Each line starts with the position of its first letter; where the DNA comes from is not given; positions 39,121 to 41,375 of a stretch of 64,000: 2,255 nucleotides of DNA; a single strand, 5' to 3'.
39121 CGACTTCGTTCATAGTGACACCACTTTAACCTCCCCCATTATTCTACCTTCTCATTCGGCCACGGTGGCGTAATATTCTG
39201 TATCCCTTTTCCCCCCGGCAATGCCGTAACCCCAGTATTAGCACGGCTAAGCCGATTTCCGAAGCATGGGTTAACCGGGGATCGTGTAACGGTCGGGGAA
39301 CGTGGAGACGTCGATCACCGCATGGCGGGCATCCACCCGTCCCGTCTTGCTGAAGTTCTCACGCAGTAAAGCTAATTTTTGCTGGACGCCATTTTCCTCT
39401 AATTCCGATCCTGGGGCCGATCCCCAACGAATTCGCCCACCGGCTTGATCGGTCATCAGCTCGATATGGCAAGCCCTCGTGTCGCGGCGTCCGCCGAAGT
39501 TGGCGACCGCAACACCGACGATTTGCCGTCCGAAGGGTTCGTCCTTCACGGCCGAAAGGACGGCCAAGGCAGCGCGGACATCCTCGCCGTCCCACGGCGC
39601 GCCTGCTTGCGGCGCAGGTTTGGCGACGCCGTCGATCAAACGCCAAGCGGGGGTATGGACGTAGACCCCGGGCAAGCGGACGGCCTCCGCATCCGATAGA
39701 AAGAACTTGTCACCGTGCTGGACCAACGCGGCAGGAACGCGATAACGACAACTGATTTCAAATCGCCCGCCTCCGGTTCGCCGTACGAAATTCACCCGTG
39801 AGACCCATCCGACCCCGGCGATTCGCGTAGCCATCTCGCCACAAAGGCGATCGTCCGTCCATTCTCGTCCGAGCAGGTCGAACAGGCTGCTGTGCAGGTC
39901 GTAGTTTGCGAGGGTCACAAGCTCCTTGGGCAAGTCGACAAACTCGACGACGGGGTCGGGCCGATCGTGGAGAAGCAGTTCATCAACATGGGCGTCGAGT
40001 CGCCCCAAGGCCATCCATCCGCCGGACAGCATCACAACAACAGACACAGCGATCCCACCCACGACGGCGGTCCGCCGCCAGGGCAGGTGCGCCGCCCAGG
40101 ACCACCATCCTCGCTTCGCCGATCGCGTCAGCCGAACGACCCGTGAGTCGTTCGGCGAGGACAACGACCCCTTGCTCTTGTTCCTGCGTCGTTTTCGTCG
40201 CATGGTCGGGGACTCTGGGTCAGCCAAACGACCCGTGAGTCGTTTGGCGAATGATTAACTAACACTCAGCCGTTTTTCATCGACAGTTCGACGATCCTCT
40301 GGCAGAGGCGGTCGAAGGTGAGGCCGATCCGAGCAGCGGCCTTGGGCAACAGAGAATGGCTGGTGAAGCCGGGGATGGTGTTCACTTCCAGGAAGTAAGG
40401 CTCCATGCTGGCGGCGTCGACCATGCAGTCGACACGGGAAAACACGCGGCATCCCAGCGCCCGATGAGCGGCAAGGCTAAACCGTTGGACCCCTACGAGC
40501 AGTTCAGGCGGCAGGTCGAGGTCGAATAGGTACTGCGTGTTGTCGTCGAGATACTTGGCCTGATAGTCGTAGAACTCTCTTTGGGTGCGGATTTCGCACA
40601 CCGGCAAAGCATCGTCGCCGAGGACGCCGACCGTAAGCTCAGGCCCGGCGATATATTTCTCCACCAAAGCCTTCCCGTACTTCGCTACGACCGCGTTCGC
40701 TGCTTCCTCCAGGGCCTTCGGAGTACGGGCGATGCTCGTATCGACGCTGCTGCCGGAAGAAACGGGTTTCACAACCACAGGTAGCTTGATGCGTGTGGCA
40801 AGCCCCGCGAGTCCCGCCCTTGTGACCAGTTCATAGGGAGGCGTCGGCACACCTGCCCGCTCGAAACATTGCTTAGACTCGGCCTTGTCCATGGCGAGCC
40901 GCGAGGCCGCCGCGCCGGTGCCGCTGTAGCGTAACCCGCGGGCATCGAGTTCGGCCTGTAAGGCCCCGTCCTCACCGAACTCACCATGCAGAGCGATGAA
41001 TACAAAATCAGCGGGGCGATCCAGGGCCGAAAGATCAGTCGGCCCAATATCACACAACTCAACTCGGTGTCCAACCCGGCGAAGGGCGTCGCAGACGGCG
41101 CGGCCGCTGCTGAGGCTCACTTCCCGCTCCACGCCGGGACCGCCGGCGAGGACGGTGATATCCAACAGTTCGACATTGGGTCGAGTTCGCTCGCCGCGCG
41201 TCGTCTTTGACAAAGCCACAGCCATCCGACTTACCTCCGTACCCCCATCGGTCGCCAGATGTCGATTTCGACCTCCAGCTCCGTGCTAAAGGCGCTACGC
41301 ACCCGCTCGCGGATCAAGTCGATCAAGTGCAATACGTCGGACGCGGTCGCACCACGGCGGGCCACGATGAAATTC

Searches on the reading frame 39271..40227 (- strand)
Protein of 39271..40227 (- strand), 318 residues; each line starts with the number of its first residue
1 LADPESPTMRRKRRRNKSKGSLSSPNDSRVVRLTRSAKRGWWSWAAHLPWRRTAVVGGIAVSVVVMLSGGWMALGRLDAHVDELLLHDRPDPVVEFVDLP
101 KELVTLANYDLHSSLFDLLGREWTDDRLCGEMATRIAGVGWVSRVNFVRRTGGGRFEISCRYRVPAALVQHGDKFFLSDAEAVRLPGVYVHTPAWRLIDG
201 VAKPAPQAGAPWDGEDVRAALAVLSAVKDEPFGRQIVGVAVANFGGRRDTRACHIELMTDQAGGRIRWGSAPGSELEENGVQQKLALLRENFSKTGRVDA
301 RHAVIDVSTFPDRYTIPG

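Call 4: search_protein_families(library=pfam, proteins=[window:39271-40227:-], max_evalue=0.1)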
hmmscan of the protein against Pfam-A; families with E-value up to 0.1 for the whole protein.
window:39271-40227:- (318 aa): 0 families

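Call 5: search_protein_families(library=ncbifam, proteins=[window:39271-40227:-], max_evalue=0.1)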
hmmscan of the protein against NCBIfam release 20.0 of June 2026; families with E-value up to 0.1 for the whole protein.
window:39271-40227:- (318 aa): 1 family
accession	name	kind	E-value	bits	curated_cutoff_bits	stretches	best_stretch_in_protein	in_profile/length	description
NF004039.0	PRK05529.1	equivalog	0.088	11.9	353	0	162-283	128-233/255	cell division protein FtsQ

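Call 25: search_solved_structures(query=A3, max_evalue=1, show_alignments=1)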
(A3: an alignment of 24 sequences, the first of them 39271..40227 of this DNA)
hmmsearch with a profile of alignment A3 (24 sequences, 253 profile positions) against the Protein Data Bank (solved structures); distinct sequences matched with E-value up to 1: 0.

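Call 26: search_protein_families(library=pfam, alignment_id=A3, max_evalue=0.1)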
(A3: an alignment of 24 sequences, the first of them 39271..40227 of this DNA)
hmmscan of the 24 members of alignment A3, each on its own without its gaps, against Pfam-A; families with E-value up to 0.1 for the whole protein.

A. member 1, window:39271-40227:- (318 aa): 0 families

B. families by the number of members that match (of 24 scanned): 1 family
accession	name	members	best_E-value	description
PF03799.20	FtsQ_DivIB_C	2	0.011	Cell division protein FtsQ/DivIB, C-terminal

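Call 29: find_homologous_proteins(query=window:39271-40227:-)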
Query window:39271-40227:- (318 aa): 140 proteins with E <= 0.001 among 7449 candidates; the best 120 are listed.
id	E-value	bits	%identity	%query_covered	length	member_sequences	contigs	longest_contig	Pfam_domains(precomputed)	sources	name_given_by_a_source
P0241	1.8e-172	591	91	89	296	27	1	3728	-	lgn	-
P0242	3.6e-170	583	90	89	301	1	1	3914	-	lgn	-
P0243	2.6e-166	570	82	97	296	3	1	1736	-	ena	-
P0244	6.1e-161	553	82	97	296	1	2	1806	-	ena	-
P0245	8.4e-152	523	77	97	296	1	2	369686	-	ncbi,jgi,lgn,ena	-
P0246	1.2e-145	503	84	82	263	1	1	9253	-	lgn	-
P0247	2.0e-141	489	87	78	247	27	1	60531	-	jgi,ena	-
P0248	1.4e-133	463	80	78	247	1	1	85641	-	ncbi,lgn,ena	-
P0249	8.5e-131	454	81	78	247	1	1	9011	-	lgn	-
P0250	6.5e-119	415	68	88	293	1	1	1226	-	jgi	-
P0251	8.3e-115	401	64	89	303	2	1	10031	-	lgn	-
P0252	1.2e-113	397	67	83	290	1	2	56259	-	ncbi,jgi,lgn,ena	-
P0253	2.3e-113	396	68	80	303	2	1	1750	-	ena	-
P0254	4.6e-113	395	67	82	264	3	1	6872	-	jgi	jgi:hypothetical protein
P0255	1.9e-111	390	57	96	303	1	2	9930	-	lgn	-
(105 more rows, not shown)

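Call 32: search_solved_structures(query=A4, max_evalue=10, show_alignments=2)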
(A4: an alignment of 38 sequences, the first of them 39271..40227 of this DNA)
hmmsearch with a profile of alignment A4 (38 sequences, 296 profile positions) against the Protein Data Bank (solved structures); distinct sequences matched with E-value up to 10: 3.
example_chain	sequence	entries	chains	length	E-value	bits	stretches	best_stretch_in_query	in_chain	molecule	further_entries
5myj_AH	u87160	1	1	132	0.58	12.6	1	105-140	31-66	30S ribosomal protein S8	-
9i05_XC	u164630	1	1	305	1.6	11.1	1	33-143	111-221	mL157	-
9g6k_L2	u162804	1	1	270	1.7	11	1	32-143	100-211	mL162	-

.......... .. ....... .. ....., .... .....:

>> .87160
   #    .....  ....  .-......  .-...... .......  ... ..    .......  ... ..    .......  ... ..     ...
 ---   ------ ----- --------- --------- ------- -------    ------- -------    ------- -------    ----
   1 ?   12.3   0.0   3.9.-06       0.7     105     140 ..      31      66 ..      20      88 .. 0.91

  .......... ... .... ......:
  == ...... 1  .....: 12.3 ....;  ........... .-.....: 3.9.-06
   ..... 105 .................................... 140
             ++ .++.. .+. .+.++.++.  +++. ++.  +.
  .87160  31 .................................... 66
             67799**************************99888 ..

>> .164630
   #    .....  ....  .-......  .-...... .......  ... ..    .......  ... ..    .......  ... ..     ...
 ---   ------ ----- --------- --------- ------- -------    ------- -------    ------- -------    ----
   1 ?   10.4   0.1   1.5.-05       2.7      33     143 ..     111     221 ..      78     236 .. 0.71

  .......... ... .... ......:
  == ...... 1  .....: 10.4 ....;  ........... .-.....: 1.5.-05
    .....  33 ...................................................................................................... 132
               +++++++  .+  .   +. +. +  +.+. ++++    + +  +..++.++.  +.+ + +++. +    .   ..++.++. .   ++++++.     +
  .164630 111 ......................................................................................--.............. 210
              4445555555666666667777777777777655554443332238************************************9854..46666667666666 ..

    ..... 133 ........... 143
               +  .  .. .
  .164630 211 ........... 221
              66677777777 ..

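Call 38: predict_structure(alignment_id=A4)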
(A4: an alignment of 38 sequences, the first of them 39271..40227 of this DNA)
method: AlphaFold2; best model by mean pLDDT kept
length: 318 residues; sequences in the alignment: 38
mean_pLDDT: 88.2   pTM: 0.75
mean pLDDT of the five models: 88.2, 87.6, 87.4, 87.3, 86.4
residues with pLDDT >= 90: 240; 70-90: 23; 50-70: 37; < 50: 18
segments of 3 or more residues with pLDDT < 50: 19-21, 26-38
pLDDT, mean of each block of 10 residues (from residue 1): 60 56 49 47 62 90 96 94 92 97 97 97 96 98 98 96 98 98 98 97 98 97 98 98 94 93 95 84 95 96 89 66
secondary structure, 60 per line:
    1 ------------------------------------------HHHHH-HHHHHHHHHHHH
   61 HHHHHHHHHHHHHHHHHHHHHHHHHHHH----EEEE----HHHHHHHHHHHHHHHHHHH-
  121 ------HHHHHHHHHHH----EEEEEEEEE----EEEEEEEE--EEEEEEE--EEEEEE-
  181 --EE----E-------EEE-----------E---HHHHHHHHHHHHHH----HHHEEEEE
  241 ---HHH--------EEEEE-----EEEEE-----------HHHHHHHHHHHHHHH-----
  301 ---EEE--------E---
elements in order: H43-47 H49-88 E93-96 H101-119 H127-137 E142-150 E155-162 E165-171 E174-179 E197-199 H215-228 E236-240 E255-259 E265-269 H281-295 E304-306

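Call 42: fold_search(model_id=the predicted structure, library=pdb)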
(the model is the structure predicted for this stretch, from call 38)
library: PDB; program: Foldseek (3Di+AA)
matches with E <= 10: 152; with E <= 0.001: 8
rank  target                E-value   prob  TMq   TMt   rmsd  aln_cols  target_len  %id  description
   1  8hhf_Q                3.1e-07  1.00  0.37  0.45   8.0       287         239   16  The bacterial divisome protein complex FtsB-FtsL-FtsQ (released 2023-04-26)
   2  6h9o_C                7.2e-07  1.00  0.37  0.54   6.3       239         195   14  Complex of the periplasmic domains of bacterial cell division proteins FtsQ and FtsB (released 2018-09-05)
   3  5z2w_A                1.0e-06  1.00  0.39  0.55   5.9       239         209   15  Crystal structure of the bacterial cell division protein FtsQ and FtsB (released 2019-01-02)
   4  6h9o_A                1.0e-06  1.00  0.37  0.53   6.6       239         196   15  Complex of the periplasmic domains of bacterial cell division proteins FtsQ and FtsB (released 2018-09-05)
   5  2vh1_A                2.2e-06  1.00  0.35  0.49   6.9       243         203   15  Crystal structure of bacterial cell division protein FtsQ from E.coli (released 2008-03-11)
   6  2vh2_B                3.0e-06  1.00  0.40  0.57   6.0       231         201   18  Crystal structure of cell divison protein FtsQ from Yersinia enterecolitica (released 2008-03-11)
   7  2vh1_B                1.0e-05  1.00  0.34  0.49   7.3       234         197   15  Crystal structure of bacterial cell division protein FtsQ from E.coli (released 2008-03-11)
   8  2vh2_A                3.1e-05  1.00  0.40  0.56   6.0       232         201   18  Crystal structure of cell divison protein FtsQ from Yersinia enterecolitica (released 2008-03-11)
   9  1yr1_MODEL_1_A        2.7e-02  0.99  0.22  0.52   3.2       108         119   13  Structure of the major extracytoplasmic domain of the trans isomer of the bacterial cell division protein divi (released 2006-02-07)
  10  3mc9_A                1.8e-01  0.72  0.17  0.30   4.7        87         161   17  POTRA1-2 of the periplasmic domain of Omp85 from Anabaena (released 2010-04-21)
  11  3mc9_B                2.0e-01  0.82  0.19  0.33   4.5        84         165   20  POTRA1-2 of the periplasmic domain of Omp85 from Anabaena (released 2010-04-21)
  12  2x8x                  2.9e-01  0.60  0.17  0.22   4.6        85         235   21  Structure of the N-terminal domain of Omp85 from the Thermophilic Cyanobacterium Thermosynechococcus elongatus (released 2010-03-23)
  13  7tt6_A                3.3e-01  0.33  0.17  0.11   8.5       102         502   16  BamABCDE bound to substrate EspP in the intermediate-open EspP state (released 2022-03-30)
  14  3mc8                  4.2e-01  0.44  0.17  0.20   4.8        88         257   18  POTRA1-3 of the periplasmic domain of Omp85 from Anabaena (released 2010-04-21)
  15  7tt1_A                8.0e-01  0.25  0.17  0.10   8.2       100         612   16  BamABCDE bound to substrate EspP class 4 (released 2022-03-30)
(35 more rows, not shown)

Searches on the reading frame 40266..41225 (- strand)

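Call 4: search_protein_families(library=pfam, proteins=[window:40266-41225:-], max_evalue=0.1)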
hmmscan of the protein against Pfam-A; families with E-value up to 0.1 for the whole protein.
window:40266-41225:- (319 aa): 10 families
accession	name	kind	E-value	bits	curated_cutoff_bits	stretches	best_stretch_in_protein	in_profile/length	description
PF07478.18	Dala_Dala_lig_C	-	4.1e-47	160.8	24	1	121-313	2-204/204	D-ala D-ala ligase C-terminus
PF01820.27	Dala_Dala_lig_N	-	2.2e-16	60.9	34.6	2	68-102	86-120/121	D-ala D-ala ligase N-terminus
PF02655.19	ATP-grasp_3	-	2.3e-06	28.2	23.2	1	112-282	2-154/160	ATP-grasp domain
PF02786.22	CPSase_L_D2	-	2.8e-05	24.2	19.8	1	113-283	1-178/211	Carbamoyl-phosphate synthase L chain, ATP binding domain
PF02222.28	ATP-grasp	-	0.00017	21.7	27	1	120-193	2-77/179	ATP-grasp domain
PF13535.11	ATP-grasp_4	-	0.00079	19.5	27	1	146-218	1-88/160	ATP-grasp domain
PF13549.11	ATP-grasp_5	-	0.0024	17.7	27.6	1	107-158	5-57/221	ATP-grasp domain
PF03133.20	TTL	-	0.0042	16.8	20.1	1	249-291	224-265/292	Tubulin-tyrosine ligase family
PF01071.24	GARS_A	-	0.0055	17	27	1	113-205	2-102/194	Phosphoribosylglycinamide synthetase, ATP-grasp (A) domain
PF08443.16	RimK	-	0.0063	16.6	21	1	111-195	1-85/188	RimK-like ATP-grasp domain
